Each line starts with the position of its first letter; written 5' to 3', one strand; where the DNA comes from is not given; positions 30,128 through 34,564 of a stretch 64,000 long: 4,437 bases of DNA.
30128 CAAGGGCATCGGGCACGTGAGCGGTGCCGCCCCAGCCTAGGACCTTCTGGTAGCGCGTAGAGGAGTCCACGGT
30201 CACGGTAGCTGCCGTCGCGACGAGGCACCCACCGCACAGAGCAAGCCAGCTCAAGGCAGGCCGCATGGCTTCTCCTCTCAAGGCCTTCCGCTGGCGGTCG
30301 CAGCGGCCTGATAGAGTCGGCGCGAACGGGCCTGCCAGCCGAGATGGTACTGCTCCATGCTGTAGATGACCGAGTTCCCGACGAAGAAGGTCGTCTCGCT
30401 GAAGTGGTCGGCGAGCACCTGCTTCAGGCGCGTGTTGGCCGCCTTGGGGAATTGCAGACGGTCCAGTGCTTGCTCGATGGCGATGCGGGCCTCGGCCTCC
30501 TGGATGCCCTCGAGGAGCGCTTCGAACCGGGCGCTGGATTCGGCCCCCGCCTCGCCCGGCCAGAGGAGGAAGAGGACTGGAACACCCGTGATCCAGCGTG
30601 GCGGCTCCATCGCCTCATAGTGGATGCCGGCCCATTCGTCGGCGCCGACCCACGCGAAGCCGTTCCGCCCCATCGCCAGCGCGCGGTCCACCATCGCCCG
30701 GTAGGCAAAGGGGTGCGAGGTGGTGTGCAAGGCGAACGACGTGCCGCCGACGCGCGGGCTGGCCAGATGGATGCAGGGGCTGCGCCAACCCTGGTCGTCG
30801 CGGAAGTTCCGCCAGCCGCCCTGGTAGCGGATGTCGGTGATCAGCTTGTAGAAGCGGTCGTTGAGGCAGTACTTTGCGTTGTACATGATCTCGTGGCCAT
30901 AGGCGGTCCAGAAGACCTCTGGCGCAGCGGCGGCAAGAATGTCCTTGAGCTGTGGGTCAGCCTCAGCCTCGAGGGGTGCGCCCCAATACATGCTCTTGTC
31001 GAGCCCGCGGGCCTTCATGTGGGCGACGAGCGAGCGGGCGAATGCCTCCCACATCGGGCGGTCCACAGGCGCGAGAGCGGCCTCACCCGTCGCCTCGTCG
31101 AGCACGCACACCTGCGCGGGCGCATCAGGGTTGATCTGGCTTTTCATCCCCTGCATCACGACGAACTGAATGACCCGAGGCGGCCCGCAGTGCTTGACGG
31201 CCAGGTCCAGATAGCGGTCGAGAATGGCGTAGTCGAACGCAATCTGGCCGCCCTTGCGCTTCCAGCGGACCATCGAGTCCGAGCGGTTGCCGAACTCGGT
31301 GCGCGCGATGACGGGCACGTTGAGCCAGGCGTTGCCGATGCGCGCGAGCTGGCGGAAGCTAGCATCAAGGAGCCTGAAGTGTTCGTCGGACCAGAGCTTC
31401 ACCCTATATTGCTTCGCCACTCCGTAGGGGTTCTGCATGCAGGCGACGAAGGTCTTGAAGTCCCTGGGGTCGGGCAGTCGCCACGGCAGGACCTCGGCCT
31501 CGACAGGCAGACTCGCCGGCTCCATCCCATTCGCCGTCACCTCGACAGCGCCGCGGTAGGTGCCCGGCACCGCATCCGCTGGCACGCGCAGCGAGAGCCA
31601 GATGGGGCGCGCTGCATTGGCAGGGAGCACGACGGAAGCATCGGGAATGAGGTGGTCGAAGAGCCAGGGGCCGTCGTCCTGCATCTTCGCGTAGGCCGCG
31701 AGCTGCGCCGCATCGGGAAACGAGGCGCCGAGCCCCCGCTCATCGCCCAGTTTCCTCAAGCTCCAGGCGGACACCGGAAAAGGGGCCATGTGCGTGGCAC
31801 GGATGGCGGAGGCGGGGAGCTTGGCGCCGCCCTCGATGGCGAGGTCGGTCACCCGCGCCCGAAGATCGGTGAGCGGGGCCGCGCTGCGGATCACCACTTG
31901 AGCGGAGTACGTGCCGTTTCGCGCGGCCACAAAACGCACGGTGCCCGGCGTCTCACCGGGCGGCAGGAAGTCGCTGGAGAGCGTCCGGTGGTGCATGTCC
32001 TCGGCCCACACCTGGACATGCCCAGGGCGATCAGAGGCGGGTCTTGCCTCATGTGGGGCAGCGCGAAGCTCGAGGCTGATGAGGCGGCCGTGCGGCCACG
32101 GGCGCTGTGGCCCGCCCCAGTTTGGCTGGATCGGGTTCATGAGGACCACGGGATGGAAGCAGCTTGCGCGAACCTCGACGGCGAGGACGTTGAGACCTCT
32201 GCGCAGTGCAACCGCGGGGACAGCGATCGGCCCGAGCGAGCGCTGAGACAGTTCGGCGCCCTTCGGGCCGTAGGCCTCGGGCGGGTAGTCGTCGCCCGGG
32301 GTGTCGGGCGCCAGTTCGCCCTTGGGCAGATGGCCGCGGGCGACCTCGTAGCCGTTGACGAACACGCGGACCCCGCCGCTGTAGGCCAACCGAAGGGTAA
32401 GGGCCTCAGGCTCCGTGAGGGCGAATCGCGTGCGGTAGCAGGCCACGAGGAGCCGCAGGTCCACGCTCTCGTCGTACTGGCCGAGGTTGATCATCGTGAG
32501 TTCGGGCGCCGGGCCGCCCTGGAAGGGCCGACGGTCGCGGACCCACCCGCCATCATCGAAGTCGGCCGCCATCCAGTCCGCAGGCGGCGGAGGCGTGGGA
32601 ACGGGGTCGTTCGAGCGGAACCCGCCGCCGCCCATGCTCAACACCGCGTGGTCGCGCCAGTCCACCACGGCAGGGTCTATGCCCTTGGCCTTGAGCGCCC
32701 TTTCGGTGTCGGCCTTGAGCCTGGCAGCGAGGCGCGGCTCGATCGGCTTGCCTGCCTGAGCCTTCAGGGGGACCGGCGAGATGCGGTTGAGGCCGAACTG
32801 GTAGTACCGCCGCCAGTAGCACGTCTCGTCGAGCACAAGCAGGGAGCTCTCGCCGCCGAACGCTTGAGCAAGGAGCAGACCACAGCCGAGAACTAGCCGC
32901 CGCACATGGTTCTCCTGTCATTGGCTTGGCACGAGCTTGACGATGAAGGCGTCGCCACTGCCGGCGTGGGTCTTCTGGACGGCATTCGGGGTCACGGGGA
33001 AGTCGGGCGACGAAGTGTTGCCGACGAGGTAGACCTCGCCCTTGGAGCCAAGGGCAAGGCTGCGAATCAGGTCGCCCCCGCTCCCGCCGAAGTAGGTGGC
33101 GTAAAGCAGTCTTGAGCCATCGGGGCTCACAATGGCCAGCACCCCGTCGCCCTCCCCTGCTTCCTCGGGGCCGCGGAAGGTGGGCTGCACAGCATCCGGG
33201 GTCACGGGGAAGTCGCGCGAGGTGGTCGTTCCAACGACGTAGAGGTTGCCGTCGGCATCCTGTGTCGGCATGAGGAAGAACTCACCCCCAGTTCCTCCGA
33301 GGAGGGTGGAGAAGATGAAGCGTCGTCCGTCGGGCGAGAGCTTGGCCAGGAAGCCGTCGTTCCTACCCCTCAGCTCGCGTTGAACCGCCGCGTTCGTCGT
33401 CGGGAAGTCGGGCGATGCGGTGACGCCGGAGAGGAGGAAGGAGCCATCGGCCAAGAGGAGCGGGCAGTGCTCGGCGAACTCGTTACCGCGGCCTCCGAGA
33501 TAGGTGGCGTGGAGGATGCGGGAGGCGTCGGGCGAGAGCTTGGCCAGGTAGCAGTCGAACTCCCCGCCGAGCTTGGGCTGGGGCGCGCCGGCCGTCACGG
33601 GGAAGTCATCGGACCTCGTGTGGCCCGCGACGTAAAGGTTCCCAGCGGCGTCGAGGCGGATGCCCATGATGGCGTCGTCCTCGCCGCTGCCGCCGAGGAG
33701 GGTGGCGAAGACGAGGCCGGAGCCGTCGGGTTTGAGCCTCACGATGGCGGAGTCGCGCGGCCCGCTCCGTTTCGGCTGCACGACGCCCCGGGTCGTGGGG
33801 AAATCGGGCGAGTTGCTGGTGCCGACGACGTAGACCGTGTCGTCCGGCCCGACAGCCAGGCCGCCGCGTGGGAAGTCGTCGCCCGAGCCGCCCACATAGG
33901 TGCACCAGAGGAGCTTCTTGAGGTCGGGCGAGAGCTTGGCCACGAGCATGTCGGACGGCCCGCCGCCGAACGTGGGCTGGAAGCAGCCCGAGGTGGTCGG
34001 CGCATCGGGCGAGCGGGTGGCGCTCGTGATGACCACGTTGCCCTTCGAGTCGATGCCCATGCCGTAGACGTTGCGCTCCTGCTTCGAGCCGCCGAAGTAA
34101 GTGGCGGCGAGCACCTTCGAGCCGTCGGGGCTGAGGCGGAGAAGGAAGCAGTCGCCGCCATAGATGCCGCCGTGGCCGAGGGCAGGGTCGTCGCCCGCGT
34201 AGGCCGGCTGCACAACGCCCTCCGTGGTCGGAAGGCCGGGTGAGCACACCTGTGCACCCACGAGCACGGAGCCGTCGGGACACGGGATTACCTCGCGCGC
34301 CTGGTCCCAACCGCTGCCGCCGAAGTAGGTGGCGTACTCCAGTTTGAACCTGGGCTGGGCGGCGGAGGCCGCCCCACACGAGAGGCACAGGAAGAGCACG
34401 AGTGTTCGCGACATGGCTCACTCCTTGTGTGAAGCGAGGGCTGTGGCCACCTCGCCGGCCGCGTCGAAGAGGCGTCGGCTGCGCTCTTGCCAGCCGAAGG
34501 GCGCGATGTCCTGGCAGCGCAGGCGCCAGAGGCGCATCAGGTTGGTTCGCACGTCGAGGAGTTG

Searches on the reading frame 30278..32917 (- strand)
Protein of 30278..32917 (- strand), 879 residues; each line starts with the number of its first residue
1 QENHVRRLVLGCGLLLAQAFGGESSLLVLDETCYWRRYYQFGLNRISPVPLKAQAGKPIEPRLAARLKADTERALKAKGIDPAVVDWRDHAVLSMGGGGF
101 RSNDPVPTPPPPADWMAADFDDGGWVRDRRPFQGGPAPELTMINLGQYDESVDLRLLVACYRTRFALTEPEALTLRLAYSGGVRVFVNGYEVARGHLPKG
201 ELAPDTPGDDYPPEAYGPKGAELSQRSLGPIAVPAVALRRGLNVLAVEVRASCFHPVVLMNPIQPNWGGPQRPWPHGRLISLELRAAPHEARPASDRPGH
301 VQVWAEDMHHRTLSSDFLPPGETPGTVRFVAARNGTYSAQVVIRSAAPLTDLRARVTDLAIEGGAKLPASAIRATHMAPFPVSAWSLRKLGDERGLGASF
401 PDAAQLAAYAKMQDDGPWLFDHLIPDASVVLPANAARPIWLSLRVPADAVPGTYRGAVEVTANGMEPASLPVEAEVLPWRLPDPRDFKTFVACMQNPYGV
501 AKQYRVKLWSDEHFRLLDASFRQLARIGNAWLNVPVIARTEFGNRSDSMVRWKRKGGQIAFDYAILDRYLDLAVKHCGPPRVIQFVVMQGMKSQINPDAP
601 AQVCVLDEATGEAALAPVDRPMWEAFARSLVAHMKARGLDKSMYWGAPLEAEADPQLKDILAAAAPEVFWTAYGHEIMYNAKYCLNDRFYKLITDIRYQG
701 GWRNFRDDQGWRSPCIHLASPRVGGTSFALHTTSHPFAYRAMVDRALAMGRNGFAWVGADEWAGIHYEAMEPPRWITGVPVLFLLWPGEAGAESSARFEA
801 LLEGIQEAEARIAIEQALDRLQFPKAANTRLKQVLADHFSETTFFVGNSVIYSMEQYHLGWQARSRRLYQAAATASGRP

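Call 12: search_protein_families(library=pfam, proteins=[window:30278-32917:-], max_evalue=0.01)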
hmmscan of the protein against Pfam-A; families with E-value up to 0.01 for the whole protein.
window:30278-32917:- (879 aa): 3 families
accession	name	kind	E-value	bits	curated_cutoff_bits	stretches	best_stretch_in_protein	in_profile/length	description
PF13320.12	GH123_cat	-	3.2e-22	79.8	23.1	1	495-666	2-181/324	Glycoside hydrolase 123, catalytic domain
PF22680.2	Glyco_hydro_123_N_2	-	3.8e-12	46.7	27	1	331-461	27-141/142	Glycoside hydrolase 123 N-terminal domain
PF19543.5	GH123_N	-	0.0002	19.8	22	1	429-476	258-305/969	Glycoside hydrolase 123, N-terminal domain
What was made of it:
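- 30278..32905 (-): Second GH123-like protein, 12 nt after the SBBP gene. It is the likely last gene of the tightly spaced row. GH123_cat 3e-22 and GH123_N_2 4e-12 (call 12).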

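Call 58: search_protein_families(library=ncbifam, proteins=[window:30278-32917:-], max_evalue=0.001)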
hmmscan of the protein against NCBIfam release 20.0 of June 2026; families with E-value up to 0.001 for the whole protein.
window:30278-32917:- (879 aa): 0 families

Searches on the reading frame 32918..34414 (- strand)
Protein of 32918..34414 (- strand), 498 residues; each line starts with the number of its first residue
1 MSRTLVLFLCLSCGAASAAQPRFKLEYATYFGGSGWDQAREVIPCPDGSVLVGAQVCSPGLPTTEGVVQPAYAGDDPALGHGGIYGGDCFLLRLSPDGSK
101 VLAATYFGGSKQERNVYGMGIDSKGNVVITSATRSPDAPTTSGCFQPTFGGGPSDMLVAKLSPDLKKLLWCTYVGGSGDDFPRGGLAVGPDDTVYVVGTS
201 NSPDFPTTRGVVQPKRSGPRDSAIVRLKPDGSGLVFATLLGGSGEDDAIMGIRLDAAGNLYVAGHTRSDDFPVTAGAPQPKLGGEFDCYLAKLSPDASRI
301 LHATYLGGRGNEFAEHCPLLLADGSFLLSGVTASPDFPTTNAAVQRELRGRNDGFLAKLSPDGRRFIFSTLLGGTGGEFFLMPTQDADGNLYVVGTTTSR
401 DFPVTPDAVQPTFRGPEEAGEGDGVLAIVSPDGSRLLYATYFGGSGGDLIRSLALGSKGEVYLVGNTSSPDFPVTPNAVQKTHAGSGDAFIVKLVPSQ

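Call 12: search_protein_families(library=pfam, proteins=[window:32918-34414:-], max_evalue=0.01)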
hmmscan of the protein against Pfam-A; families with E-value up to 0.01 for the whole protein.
window:32918-34414:- (498 aa): 3 families
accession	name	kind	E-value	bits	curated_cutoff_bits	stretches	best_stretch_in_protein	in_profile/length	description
PF06739.17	SBBP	-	5.3e-17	61.9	20.5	1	236-272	2-38/38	Beta-propeller repeat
PF17164.10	DUF5122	-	2.4e-08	34.6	27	0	217-232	16-31/36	Domain of unknown function (DUF5122) beta-propeller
PF07676.18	PD40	-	0.00016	21.9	20.9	0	359-369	16-26/38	WD40-like Beta Propeller Repeat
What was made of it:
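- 32918..34414 (-): SBBP beta-propeller protein, 3 nt after the GH123-like gene. SBBP PF06739 5e-17 (call 12).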

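Call 58: search_protein_families(library=ncbifam, proteins=[window:32918-34414:-], max_evalue=0.001)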
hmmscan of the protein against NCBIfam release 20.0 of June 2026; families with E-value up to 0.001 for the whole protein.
window:32918-34414:- (498 aa): 2 families
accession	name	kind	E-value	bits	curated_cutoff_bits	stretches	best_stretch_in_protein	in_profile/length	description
NF047494.1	Lepto_SBBP_lipo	equivalog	3.5e-12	45.7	400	1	107-268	64-209/466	SBBP repeat beta-propeller lipoprotein, LipL53 family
NF033206.1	ScyE_fam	subfamily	0.00089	18.9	80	0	185-268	210-274/333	ScyD/ScyE family protein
